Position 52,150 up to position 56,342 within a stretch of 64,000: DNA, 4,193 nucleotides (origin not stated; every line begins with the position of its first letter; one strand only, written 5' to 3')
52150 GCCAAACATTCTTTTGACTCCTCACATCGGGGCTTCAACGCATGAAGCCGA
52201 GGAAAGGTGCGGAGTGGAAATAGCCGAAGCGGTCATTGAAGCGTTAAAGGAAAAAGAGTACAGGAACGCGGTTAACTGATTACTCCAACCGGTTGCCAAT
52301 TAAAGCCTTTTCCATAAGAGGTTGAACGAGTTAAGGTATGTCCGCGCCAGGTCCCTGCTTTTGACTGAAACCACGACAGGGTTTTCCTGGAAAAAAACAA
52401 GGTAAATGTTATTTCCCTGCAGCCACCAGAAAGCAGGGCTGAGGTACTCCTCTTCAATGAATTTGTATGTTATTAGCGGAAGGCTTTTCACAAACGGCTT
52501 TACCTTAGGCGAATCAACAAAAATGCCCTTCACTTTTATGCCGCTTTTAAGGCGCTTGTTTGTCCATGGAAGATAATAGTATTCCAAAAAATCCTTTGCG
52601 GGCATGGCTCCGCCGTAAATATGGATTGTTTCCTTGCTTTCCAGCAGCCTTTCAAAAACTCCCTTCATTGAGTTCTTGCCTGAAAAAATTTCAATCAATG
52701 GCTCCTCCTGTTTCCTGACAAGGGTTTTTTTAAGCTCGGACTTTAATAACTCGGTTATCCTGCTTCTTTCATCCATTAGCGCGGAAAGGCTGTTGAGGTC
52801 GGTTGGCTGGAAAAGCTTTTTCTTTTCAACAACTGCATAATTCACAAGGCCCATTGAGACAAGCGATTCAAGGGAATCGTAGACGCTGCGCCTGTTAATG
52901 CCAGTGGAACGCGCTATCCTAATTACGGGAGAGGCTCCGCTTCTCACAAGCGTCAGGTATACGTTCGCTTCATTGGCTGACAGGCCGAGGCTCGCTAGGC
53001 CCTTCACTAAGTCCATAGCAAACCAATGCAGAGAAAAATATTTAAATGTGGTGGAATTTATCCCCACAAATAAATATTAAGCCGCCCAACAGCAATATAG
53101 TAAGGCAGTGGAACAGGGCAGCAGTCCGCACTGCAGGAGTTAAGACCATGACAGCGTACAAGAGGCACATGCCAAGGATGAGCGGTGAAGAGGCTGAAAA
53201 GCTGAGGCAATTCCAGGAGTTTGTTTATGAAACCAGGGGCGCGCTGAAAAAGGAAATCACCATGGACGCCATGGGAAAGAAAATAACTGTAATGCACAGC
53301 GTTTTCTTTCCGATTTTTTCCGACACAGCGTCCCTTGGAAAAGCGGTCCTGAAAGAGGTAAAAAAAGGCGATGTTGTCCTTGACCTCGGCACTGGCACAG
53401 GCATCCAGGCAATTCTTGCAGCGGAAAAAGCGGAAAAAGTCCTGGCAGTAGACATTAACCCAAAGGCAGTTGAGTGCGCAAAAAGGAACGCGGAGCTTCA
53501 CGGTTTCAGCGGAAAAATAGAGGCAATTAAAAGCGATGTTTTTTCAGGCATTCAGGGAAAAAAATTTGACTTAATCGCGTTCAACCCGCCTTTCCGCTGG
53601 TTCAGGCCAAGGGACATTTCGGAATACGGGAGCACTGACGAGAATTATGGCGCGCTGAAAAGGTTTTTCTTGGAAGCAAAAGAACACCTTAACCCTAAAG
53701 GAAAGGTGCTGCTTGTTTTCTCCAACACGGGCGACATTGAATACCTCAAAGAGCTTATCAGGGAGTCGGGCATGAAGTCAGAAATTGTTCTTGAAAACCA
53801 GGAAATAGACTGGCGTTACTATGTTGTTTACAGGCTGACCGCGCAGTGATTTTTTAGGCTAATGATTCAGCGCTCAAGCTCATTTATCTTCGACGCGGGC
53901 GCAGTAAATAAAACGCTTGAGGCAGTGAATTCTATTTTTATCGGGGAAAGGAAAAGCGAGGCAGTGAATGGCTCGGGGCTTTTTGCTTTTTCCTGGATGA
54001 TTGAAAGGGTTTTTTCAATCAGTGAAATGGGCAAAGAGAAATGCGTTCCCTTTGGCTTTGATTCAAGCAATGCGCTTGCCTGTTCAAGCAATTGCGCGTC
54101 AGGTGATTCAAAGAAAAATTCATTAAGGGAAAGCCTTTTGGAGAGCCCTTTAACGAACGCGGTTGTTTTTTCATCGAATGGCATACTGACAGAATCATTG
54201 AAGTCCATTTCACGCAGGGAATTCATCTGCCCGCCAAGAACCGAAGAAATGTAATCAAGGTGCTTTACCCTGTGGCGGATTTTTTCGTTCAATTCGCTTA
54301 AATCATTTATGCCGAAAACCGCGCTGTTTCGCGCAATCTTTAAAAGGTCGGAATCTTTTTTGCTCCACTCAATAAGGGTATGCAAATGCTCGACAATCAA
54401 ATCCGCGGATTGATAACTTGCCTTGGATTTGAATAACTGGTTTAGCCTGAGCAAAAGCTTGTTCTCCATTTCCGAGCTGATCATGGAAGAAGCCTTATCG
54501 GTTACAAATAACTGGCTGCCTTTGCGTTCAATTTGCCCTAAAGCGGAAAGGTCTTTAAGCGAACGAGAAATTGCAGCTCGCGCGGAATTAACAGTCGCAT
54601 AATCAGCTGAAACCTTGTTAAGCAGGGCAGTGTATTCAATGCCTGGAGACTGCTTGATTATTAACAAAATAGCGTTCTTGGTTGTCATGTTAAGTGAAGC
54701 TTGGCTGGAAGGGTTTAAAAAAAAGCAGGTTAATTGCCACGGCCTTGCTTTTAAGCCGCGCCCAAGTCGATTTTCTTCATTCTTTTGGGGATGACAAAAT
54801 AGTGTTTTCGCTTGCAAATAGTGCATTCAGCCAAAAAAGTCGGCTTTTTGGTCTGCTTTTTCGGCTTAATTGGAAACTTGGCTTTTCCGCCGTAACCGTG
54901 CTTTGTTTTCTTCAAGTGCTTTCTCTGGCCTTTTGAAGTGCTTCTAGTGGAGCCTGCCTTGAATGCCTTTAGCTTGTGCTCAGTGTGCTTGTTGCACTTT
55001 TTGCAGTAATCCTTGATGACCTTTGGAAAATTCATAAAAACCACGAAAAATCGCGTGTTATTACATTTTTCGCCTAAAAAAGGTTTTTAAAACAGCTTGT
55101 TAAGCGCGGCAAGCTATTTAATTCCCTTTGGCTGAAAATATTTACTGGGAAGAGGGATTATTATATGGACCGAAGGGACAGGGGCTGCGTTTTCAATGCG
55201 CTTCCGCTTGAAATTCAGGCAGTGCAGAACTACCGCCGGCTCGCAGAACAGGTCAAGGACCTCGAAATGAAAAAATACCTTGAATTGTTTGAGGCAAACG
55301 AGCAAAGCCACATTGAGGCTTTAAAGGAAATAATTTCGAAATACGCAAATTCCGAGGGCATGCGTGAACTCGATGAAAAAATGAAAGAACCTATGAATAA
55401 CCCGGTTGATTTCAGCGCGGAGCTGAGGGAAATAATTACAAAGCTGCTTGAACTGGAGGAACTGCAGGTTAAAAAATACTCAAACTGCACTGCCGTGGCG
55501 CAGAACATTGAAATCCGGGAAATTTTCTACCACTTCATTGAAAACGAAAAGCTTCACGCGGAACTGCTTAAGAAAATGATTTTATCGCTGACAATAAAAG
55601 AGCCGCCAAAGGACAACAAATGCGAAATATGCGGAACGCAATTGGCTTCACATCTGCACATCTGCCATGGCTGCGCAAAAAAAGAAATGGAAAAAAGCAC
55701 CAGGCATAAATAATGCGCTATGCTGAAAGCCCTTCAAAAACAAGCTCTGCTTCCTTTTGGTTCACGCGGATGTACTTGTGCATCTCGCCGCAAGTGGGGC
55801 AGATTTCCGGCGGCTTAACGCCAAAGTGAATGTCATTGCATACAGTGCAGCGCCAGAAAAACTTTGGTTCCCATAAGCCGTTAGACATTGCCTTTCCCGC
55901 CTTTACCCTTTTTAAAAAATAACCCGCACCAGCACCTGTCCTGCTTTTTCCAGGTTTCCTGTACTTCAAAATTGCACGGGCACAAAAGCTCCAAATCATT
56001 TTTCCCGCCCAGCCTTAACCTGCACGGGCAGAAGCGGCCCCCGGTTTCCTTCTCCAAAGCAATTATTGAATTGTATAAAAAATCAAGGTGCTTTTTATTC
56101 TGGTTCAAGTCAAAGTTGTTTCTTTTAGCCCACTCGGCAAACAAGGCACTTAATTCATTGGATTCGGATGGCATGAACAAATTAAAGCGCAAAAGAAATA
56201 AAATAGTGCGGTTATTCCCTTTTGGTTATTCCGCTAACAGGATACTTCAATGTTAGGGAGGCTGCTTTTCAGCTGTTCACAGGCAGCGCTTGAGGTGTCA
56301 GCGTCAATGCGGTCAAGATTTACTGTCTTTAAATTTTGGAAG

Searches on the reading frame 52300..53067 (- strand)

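Call 12: search_protein_families(library=pfam, proteins=[window:52300-53067:-], max_evalue=0.01)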
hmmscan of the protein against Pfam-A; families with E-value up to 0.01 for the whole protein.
window:52300-53067:- (255 aa): 3 families
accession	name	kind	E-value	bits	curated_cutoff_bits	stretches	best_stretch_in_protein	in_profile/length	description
PF01978.25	TrmB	-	1.2e-15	57.5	25.6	1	24-91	1-67/68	Sugar-specific transcriptional regulator TrmB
PF08221.17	HTH_9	-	1e-05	26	23.4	1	34-78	16-60/62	RNA polymerase III subunit RPC82 helix-turn-helix domain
PF13730.12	HTH_36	-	0.0029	17.8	25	0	28-75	2-55/55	Helix-turn-helix domain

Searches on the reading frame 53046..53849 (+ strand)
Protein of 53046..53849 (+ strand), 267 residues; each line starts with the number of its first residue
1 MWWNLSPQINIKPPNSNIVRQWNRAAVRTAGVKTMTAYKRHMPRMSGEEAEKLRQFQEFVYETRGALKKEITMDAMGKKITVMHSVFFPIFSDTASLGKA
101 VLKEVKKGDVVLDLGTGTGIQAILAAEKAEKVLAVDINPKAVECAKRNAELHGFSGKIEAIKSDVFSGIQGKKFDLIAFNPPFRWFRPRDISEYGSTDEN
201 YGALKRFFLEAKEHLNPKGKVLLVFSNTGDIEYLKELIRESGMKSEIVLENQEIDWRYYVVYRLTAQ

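Call 12: search_protein_families(library=pfam, proteins=[window:53046-53849:+], max_evalue=0.01)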
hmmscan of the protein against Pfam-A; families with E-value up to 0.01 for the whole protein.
window:53046-53849:+ (267 aa): 23 families
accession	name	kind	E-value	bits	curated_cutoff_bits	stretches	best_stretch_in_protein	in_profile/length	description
PF05175.20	MTS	-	5.9e-21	75.3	23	1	106-233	28-148/170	Methyltransferase small domain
PF13847.12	Methyltransf_31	-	2.2e-13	50.6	27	1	106-227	2-113/145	Methyltransferase domain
PF06325.19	PrmA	-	3.7e-11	43.5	22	1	103-178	157-231/296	Ribosomal protein L11 methyltransferase (PrmA)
PF13649.12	Methyltransf_25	-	7.7e-11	43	27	1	111-192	1-83/97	Methyltransferase domain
PF02475.24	TRM5-TYW2_MTfase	-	1.5e-10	41.7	28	1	100-168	29-99/164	TRM5/TYW2 methyltransferase domain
PF09445.16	Methyltransf_15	-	3e-09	37.1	22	1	110-176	3-69/165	RNA cap guanine-N2 methyltransferase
PF08241.18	Methyltransf_11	-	1e-08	36.1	21.2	1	112-222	1-94/95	Methyltransferase domain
PF12847.13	Methyltransf_18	-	7.8e-08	32.9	27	1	100-177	7-86/151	Methyltransferase domain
PF01170.24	UPF0020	-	8.3e-08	32.6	22.3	1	123-233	70-174/197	RMKL-like, methyltransferase domain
PF03602.21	Cons_hypoth95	-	4.9e-07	30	24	1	106-185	40-125/182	Conserved hypothetical protein 95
PF13489.12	Methyltransf_23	-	2.9e-06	27.5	27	1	102-228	17-121/164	Methyltransferase domain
PF02005.22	TRM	-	1.6e-05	24.7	27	1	110-181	52-128/376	N2,N2-dimethylguanosine tRNA methyltransferase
PF10354.15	BMT5-like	-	5.5e-05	24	24.7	1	165-263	69-165/168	rRNA (uridine-N3-)-methyltransferase BTM5-like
PF08242.18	Methyltransf_12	-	7.4e-05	23.8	30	1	112-186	1-78/98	Methyltransferase domain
PF05971.18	Methyltransf_10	-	8.5e-05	22.5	23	1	107-242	102-244/299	RNA methyltransferase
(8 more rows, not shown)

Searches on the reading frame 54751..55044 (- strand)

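Call 12: search_protein_families(library=pfam, proteins=[window:54751-55044:-], max_evalue=0.01)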
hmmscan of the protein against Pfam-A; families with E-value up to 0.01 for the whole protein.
window:54751-55044:- (97 aa): 1 family
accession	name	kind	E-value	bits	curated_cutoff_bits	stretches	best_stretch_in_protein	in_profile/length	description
PF00935.25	Ribosomal_L44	-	1.3e-12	48.3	25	1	19-94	1-75/76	Ribosomal protein L44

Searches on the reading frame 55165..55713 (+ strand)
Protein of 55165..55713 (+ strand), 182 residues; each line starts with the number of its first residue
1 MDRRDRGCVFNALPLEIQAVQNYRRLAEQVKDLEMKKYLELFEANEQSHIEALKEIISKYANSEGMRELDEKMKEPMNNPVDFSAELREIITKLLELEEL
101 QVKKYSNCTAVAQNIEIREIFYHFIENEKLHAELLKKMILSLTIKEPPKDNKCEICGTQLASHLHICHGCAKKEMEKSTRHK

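Call 12: search_protein_families(library=pfam, proteins=[window:55165-55713:+], max_evalue=0.01)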
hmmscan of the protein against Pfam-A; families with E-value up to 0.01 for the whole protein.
window:55165-55713:+ (182 aa): 6 families
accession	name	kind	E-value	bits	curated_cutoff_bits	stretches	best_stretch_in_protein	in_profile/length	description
PF02915.23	Rubrerythrin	-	6.3e-10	40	22.8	2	12-138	6-136/137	Rubrerythrin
PF09537.16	DUF2383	-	0.0001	22.9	30.8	0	18-62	15-59/111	Domain of unknown function (DUF2383)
PF00210.30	Ferritin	-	0.00022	21.6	24.5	1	14-139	9-136/142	Ferritin-like domain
PF13668.12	Ferritin_2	-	0.0021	18.7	24.7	0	17-62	14-65/138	Ferritin-like domain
PF22277.2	EncFtn-like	-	0.0025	18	27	0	9-59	19-69/85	EncFtn-like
PF19925.4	DUF6388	-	0.0071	17.3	25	0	83-154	15-81/107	Family of unknown function (DUF6388)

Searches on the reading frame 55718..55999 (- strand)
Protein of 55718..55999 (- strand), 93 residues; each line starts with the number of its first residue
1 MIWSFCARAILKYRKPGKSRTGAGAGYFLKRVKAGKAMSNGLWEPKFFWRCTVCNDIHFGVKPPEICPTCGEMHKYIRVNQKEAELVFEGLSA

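Call 12: search_protein_families(library=pfam, proteins=[window:55718-55999:-], max_evalue=0.01)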
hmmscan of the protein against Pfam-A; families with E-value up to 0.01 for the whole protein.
window:55718-55999:- (93 aa): 3 families
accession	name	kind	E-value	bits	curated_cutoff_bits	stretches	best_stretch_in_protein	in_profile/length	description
PF21349.2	RUBY_RBDX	-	2.9e-08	33.4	26.5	1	49-71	1-23/30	Rubrerythrin, rubredoxin-like domain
PF17283.8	Zn_ribbon_SprT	-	0.00037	20.9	28.1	1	45-77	1-37/38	SprT-like zinc ribbon domain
PF23458.2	DUF7130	-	0.0032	17.8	35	1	44-77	49-83/89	Domain of unknown function (DUF7130)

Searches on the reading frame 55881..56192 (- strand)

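Call 12: search_protein_families(library=pfam, proteins=[window:55881-56192:-], max_evalue=0.01)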
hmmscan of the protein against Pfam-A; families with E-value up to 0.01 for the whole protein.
window:55881-56192:- (103 aa): 1 family
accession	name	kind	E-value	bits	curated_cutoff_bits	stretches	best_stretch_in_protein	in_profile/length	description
PF02943.20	FeThRed_B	-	1.3e-12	48.1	22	1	14-96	5-89/106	Ferredoxin thioredoxin reductase catalytic beta chain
